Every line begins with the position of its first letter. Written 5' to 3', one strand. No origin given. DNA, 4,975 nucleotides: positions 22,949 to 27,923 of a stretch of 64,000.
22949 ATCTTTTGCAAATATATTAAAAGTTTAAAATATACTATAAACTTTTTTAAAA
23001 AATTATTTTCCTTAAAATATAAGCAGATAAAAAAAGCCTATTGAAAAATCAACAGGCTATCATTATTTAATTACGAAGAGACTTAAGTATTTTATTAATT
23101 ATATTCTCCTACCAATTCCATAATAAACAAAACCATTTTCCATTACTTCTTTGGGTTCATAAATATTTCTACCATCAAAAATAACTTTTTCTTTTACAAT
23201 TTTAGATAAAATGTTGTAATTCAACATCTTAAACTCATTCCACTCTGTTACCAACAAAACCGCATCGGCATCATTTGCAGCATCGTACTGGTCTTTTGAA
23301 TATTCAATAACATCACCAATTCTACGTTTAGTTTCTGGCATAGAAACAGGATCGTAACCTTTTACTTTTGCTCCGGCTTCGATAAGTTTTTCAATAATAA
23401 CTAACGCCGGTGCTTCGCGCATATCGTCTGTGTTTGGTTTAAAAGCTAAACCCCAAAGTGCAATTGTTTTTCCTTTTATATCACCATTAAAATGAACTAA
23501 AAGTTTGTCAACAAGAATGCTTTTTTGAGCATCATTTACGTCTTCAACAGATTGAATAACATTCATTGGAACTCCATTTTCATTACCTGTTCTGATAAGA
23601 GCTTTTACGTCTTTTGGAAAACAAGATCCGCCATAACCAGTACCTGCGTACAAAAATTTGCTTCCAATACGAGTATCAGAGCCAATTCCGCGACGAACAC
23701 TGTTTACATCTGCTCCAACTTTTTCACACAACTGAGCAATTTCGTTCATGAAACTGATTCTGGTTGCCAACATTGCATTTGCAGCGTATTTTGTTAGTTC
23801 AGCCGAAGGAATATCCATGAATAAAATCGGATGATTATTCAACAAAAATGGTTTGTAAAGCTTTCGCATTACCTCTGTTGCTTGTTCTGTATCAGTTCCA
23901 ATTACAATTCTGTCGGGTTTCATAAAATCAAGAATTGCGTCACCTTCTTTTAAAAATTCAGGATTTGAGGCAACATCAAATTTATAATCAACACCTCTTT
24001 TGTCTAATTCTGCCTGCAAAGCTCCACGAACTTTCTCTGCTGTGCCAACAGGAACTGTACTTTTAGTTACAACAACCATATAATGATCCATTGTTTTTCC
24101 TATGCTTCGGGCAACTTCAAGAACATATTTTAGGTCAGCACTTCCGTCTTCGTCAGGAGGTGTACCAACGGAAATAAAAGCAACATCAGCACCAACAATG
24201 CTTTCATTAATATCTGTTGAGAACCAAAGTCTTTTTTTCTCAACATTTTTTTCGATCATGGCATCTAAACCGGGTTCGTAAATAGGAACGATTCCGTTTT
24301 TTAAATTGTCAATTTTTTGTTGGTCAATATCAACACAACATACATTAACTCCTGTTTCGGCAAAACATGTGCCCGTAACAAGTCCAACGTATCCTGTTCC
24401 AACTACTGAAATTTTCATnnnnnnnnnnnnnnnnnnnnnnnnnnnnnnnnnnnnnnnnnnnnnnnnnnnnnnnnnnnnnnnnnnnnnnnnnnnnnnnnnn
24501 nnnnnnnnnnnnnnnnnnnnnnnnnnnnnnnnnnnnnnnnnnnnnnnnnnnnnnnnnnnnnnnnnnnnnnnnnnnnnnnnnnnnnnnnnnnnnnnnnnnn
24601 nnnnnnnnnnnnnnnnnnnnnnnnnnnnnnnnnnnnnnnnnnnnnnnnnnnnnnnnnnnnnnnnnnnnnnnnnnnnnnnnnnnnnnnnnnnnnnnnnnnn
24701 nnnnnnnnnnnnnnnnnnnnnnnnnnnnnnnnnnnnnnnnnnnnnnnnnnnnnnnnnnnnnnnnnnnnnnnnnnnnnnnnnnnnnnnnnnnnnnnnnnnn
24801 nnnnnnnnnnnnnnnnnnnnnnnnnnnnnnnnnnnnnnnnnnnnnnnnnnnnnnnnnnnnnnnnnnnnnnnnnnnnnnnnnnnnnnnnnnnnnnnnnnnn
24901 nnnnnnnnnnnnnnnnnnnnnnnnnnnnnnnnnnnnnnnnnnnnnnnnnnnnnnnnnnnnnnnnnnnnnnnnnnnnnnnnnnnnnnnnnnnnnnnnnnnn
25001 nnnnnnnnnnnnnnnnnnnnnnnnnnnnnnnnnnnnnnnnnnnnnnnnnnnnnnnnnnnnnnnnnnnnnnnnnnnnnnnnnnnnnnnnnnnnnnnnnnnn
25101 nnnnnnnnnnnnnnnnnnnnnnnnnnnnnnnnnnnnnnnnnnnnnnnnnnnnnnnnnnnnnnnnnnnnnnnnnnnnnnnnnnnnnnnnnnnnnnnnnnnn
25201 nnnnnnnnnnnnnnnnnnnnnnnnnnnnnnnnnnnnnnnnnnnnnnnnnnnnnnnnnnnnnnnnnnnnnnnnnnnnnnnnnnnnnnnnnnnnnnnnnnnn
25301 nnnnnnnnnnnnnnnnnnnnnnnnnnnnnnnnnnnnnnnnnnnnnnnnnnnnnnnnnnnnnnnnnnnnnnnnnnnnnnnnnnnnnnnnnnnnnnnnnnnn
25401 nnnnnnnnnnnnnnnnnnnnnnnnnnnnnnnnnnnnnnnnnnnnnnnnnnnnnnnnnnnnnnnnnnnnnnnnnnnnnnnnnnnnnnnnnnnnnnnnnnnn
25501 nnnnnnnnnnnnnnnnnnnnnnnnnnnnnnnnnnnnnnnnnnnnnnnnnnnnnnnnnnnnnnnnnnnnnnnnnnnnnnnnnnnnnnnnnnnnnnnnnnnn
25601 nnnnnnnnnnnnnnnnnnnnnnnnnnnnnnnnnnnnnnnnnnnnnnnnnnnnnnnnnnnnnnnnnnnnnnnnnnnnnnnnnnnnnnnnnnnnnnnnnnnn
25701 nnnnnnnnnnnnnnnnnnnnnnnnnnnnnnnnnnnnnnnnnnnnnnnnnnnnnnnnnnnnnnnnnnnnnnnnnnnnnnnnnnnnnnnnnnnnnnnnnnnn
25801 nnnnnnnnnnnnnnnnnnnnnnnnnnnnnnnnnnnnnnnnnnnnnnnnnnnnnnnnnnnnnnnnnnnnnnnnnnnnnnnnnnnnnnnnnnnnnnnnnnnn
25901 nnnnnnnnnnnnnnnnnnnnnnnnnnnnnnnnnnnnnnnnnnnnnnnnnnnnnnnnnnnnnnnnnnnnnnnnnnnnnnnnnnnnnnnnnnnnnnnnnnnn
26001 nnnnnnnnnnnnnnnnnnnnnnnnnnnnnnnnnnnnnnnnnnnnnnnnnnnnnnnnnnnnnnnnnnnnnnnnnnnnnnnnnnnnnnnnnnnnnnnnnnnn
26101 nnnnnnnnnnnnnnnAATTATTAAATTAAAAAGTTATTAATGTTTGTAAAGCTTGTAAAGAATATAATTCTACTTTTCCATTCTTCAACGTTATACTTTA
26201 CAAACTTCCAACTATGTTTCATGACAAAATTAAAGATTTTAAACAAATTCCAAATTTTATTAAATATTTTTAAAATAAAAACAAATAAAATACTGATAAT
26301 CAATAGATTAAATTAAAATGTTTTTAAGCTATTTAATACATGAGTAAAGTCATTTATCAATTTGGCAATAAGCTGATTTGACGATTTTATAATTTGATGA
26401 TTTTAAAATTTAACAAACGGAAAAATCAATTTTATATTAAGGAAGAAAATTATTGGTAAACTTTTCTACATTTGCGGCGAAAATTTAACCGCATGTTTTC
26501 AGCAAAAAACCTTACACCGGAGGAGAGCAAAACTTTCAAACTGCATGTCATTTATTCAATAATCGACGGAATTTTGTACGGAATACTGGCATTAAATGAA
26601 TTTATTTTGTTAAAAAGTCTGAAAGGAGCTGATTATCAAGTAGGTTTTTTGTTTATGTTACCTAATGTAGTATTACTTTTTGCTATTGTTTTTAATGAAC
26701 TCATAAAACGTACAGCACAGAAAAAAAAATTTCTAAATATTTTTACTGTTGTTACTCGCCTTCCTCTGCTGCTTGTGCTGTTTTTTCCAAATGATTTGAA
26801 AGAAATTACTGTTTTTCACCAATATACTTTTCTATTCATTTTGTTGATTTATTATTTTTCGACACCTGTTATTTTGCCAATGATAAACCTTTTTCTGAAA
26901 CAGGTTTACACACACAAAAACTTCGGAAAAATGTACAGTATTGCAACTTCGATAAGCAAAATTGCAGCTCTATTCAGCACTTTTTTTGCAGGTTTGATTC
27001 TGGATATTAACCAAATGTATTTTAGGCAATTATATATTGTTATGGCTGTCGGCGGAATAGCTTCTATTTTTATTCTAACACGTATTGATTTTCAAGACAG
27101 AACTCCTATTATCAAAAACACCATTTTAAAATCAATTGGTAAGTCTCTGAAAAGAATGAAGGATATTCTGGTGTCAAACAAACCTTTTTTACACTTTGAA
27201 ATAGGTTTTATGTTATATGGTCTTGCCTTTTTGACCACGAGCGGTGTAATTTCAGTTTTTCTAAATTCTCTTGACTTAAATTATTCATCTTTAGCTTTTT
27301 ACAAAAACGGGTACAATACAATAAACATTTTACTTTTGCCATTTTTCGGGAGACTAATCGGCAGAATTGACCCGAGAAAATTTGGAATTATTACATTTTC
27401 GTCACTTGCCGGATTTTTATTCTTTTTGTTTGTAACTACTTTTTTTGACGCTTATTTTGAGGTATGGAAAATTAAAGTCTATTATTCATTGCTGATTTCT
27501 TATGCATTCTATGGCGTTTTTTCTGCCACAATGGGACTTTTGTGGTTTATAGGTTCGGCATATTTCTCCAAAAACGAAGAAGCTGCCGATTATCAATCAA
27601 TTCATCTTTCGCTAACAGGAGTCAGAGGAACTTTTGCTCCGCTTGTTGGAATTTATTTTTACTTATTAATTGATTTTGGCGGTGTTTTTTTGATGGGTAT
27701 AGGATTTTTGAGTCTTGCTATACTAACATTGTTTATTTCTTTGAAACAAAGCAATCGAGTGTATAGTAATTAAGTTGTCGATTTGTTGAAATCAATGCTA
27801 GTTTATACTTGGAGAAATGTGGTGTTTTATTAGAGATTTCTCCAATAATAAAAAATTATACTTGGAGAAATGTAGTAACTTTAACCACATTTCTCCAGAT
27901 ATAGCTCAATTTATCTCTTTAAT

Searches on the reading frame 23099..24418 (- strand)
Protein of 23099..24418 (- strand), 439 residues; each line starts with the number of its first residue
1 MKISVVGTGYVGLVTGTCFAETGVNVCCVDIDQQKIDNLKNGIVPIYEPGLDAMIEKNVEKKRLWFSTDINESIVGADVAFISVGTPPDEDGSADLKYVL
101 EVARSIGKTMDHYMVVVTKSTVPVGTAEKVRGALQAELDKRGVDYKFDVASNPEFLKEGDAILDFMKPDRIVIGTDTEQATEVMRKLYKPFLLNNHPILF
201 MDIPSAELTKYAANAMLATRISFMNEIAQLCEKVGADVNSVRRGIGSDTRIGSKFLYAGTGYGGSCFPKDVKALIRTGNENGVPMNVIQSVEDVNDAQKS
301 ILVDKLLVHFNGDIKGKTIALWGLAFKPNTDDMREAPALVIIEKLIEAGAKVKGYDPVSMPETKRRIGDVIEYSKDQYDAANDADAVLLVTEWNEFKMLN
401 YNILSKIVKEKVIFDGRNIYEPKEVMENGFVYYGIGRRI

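Call 9: search_protein_families(library=pfam, proteins=[window:23099-24418:-])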
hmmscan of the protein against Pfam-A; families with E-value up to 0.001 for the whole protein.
window:23099-24418:- (439 aa): 6 families
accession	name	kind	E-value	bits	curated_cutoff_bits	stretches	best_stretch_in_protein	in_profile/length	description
PF03721.20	UDPG_MGDP_dh_N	-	7.2e-70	234.8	27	1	1-187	1-187/187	UDP-glucose/GDP-mannose dehydrogenase family, NAD binding domain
PF00984.24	UDPG_MGDP_dh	-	4.2e-39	133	25.4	1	205-296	2-93/94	UDP-glucose/GDP-mannose dehydrogenase family, central domain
PF03720.21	UDPG_MGDP_dh_C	-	8e-35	119.8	30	1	320-422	1-103/103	UDP-glucose/GDP-mannose dehydrogenase family, UDP binding domain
PF02737.24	3HCDH_N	-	1.5e-05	25.4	22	0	2-49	1-48/180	3-hydroxyacyl-CoA dehydrogenase, NAD binding domain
PF03446.21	NAD_binding_2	-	7.2e-05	23.3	21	0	2-134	1-107/161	NAD binding domain of 6-phosphogluconate dehydrogenase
PF03807.23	F420_oxidored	-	0.00056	20.9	21.6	0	341-415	14-90/94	NADP oxidoreductase coenzyme F420-dependent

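Call 58: find_homologous_proteins(query=window:23099-24418:-, max_evalue=1e-100)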
Query window:23099-24418:- (439 aa): 8000 proteins with E <= 1e-100 among 8000 candidates; the best 120 are listed.
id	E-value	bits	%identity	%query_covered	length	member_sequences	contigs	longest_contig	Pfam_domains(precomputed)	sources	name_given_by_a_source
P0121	4.2e-291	983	100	100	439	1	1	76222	PF00984.25,PF03721.21,PF03720.23,PF02737.25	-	-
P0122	2.0e-264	895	90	100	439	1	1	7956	PF00984.25,PF03721.21,PF03720.23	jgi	-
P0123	8.0e-261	883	89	100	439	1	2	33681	PF00984.25,PF03721.21,PF03720.23,PF02737.25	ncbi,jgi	-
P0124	9.4e-261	883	89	100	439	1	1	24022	PF00984.25,PF03721.21,PF03720.23,PF02737.25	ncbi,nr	ncbi:MAG: UDP-glucose/GDP-mannose dehydrogenase family protein [Bacteroidales bacterium]|nr:UDP-gluc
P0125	3.1e-259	878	88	100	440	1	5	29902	PF00984.25,PF03721.21,PF03720.23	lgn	-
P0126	1.4e-257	872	88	100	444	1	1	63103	PF00984.25,PF03721.21,PF03720.23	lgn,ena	-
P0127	4.5e-253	858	86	100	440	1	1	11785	PF00984.25,PF03721.21,PF03720.23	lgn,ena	-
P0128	1.1e-250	850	85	100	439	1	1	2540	PF00984.25,PF03721.21,PF03720.23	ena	-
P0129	1.6e-249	846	85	100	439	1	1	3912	PF00984.25,PF03721.21,PF03720.23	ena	-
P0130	1.5e-248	843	85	100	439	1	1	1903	PF00984.25,PF03721.21,PF03720.23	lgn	-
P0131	2.2e-245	832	84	100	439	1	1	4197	PF00984.25,PF03721.21,PF03720.23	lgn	-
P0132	3.2e-245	832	84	100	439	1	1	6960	PF00984.25,PF03721.21,PF03720.23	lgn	-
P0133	3.2e-243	825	84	100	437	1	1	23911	PF00984.25,PF03721.21,PF03720.23,PF02737.25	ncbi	-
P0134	9.8e-238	807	81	100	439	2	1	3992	PF00984.25,PF03721.21,PF03720.23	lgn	-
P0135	1.9e-237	806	82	100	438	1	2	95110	PF00984.25,PF03721.21,PF03720.23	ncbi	-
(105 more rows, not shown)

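Call 59: find_encoding_contigs(protein=P0123, flank=10000, max_places=2)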
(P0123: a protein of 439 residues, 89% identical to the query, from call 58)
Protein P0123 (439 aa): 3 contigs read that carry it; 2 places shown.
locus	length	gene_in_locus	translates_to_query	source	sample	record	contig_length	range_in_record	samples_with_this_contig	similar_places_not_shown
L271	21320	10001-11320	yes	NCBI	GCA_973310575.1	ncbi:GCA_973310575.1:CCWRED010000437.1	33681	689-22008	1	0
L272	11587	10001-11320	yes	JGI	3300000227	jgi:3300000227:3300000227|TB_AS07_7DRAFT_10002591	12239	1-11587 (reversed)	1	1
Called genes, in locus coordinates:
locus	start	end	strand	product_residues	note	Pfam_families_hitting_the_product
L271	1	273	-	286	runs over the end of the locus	PF01063:Aminotran_4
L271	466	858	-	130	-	PF11969:DcpS_C, PF04677:CwfJ_C_1 (weak), PF01230:HIT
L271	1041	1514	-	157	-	PF03449:GreA_GreB_N, PF01272:GreA_GreB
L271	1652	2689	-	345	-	PF02618:YceG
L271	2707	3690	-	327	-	-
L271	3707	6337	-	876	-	-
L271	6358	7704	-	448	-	PF01171:ATP_bind_3, PF01507:PAPS_reduct (faint), PF28558:TilS_SCL, PF11734:TilS_C (weak)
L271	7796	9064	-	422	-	PF02274:ADI, PF19420:DDAH_eukar (faint)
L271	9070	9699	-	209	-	PF13709:DUF4159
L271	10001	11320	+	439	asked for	PF02737:3HCDH_N (faint), PF03721:UDPG_MGDP_dh_N, PF00984:UDPG_MGDP_dh, PF03720:UDPG_MGDP_dh_C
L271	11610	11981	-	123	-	-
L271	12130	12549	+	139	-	PF08818:DUF1801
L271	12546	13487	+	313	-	PF01073:3Beta_HSD, PF01370:Epimerase, PF02719:Polysacc_synt_2 (faint), PF04321:RmlD_sub_bind, PF07993:NAD_binding_4 (faint), PF16363:GDP_Man_Dehyd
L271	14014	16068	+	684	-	PF13087:AAA_12 (faint), PF00270:DEAD (faint), PF00580:UvrD-helicase, PF13245:AAA_19 (faint), PF01443:Viral_helicase1 (faint), PF13361:UvrD_C (weak), PF13538:UvrD_C_2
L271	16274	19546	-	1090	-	PF13588:HSDR_N_2 (faint), PF20465:MmeI_hel (weak), PF01170:UPF0020 (faint), PF02384:N6_Mtase (weak), PF20473:MmeI_Mtase, PF07669:Eco57I, PF02384:N6_Mtase, PF12950:TaqI_C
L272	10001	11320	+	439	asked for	PF02737:3HCDH_N (faint), PF03721:UDPG_MGDP_dh_N, PF00984:UDPG_MGDP_dh, PF03720:UDPG_MGDP_dh_C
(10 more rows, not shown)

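Call 60: find_encoding_contigs(protein=P0124, flank=10000, max_places=2)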
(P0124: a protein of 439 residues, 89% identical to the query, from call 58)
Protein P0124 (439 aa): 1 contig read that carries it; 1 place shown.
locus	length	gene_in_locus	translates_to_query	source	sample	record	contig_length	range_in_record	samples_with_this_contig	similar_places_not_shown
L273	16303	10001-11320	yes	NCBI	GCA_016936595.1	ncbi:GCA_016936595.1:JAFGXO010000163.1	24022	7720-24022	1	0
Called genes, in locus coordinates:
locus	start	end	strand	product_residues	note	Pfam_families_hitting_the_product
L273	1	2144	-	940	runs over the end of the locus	PF26549:Tricorn_N (faint), PF26550:Tricorn_2nd (weak)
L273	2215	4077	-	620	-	PF00005:ABC_tran, PF00006:ATP-synt_ab (faint), PF02463:SMC_N (faint), PF13304:AAA_21 (weak), PF12848:ABC_tran_Xtn, PF00005:ABC_tran, PF16326:ABC_tran_CTD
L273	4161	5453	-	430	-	PF07690:MFS_1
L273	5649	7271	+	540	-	PF01244:Peptidase_M19 (faint)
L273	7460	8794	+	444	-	-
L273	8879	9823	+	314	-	-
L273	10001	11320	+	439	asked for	PF02737:3HCDH_N (faint), PF03721:UDPG_MGDP_dh_N, PF00984:UDPG_MGDP_dh, PF03720:UDPG_MGDP_dh_C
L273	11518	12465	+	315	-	PF01073:3Beta_HSD, PF01370:Epimerase, PF02719:Polysacc_synt_2 (faint), PF04321:RmlD_sub_bind (weak), PF07993:NAD_binding_4 (faint), PF16363:GDP_Man_Dehyd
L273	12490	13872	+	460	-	PF03051:Peptidase_C1_2, PF00112:Peptidase_C1 (faint)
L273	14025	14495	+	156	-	PF03449:GreA_GreB_N, PF01272:GreA_GreB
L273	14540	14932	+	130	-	PF11969:DcpS_C, PF01230:HIT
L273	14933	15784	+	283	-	PF01063:Aminotran_4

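Call 61: find_encoding_contigs(protein=P0126, flank=10000, max_places=2)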
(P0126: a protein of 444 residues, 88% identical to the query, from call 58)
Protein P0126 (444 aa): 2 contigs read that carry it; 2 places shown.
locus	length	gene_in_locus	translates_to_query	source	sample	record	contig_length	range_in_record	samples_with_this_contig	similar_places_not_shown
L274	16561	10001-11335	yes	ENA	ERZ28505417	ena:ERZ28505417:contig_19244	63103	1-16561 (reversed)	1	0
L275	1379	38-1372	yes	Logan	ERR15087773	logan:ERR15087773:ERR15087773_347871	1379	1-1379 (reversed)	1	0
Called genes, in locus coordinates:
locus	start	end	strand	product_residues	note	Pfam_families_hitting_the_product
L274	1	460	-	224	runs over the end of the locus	-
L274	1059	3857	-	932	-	PF26549:Tricorn_N (faint), PF26550:Tricorn_2nd (weak)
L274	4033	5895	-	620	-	PF00005:ABC_tran, PF00006:ATP-synt_ab (faint), PF02463:SMC_N (faint), PF13304:AAA_21 (weak), PF12848:ABC_tran_Xtn, PF00005:ABC_tran, PF16326:ABC_tran_CTD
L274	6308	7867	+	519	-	PF01244:Peptidase_M19 (faint)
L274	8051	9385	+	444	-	-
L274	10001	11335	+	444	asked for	PF03721:UDPG_MGDP_dh_N, PF00984:UDPG_MGDP_dh, PF03720:UDPG_MGDP_dh_C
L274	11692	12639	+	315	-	PF01073:3Beta_HSD, PF01370:Epimerase, PF02719:Polysacc_synt_2 (faint), PF04321:RmlD_sub_bind, PF07993:NAD_binding_4 (faint), PF16363:GDP_Man_Dehyd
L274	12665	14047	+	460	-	PF03051:Peptidase_C1_2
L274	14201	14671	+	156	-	PF03449:GreA_GreB_N, PF01272:GreA_GreB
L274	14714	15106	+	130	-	PF11969:DcpS_C, PF01230:HIT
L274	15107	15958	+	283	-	PF01063:Aminotran_4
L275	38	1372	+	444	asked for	PF03721:UDPG_MGDP_dh_N, PF00984:UDPG_MGDP_dh, PF03720:UDPG_MGDP_dh_C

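Call 73: find_encoding_contigs(protein=P0125, flank=10000, max_places=3)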
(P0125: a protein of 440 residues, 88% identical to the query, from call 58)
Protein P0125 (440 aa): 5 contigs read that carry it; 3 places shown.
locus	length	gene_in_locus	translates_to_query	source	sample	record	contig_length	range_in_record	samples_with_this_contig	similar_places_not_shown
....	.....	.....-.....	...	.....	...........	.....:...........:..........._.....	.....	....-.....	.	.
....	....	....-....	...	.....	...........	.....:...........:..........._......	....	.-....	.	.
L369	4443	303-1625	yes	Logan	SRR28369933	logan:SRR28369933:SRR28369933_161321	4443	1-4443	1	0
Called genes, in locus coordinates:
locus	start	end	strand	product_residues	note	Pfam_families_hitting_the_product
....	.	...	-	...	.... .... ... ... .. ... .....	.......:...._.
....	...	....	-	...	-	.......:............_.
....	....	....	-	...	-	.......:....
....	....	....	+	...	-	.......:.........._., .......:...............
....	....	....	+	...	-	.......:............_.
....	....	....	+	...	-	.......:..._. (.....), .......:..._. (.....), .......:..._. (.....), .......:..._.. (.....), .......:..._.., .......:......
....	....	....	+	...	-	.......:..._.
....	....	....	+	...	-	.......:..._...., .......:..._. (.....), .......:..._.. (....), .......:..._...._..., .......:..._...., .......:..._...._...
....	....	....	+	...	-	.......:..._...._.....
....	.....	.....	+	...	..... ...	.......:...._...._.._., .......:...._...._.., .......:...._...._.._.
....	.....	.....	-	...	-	-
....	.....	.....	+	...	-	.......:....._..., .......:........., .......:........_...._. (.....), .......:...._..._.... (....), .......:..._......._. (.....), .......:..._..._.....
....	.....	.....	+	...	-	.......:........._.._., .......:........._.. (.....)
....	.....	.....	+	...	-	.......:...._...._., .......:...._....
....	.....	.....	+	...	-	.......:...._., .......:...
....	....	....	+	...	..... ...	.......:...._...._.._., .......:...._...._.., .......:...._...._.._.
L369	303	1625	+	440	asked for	PF03721:UDPG_MGDP_dh_N, PF00984:UDPG_MGDP_dh, PF03720:UDPG_MGDP_dh_C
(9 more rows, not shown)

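Call 74: find_encoding_contigs(protein=P0122, flank=10000, max_places=2)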
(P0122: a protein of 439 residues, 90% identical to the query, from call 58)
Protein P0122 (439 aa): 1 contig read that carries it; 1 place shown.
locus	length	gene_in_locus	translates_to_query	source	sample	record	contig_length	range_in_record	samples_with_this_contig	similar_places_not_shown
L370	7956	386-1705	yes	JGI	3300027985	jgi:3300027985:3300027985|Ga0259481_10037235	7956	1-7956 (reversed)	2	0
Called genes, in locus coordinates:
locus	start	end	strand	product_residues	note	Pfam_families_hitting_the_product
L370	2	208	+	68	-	?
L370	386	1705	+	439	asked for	PF03721:UDPG_MGDP_dh_N, PF00984:UDPG_MGDP_dh, PF03720:UDPG_MGDP_dh_C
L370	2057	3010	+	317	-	PF01073:3Beta_HSD, PF01370:Epimerase, PF02719:Polysacc_synt_2 (faint), PF04321:RmlD_sub_bind, PF07993:NAD_binding_4 (faint), PF16363:GDP_Man_Dehyd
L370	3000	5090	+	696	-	PF01483:P_proprotein, PF08757:CotH, PF18962:Por_Secre_tail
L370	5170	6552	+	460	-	PF03051:Peptidase_C1_2, PF00112:Peptidase_C1 (faint)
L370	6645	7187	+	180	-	PF03449:GreA_GreB_N, PF01272:GreA_GreB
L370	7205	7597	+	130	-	PF11969:DcpS_C, PF01230:HIT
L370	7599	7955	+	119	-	?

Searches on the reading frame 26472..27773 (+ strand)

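Call 9: search_protein_families(library=pfam, proteins=[window:26472-27773:+])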
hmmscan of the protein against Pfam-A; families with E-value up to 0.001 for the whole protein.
window:26472-27773:+ (433 aa): 1 family
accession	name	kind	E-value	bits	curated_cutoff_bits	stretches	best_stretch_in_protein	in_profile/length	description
PF07690.21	MFS_1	-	2.5e-17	63.2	33.4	1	45-352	22-313/347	Major Facilitator Superfamily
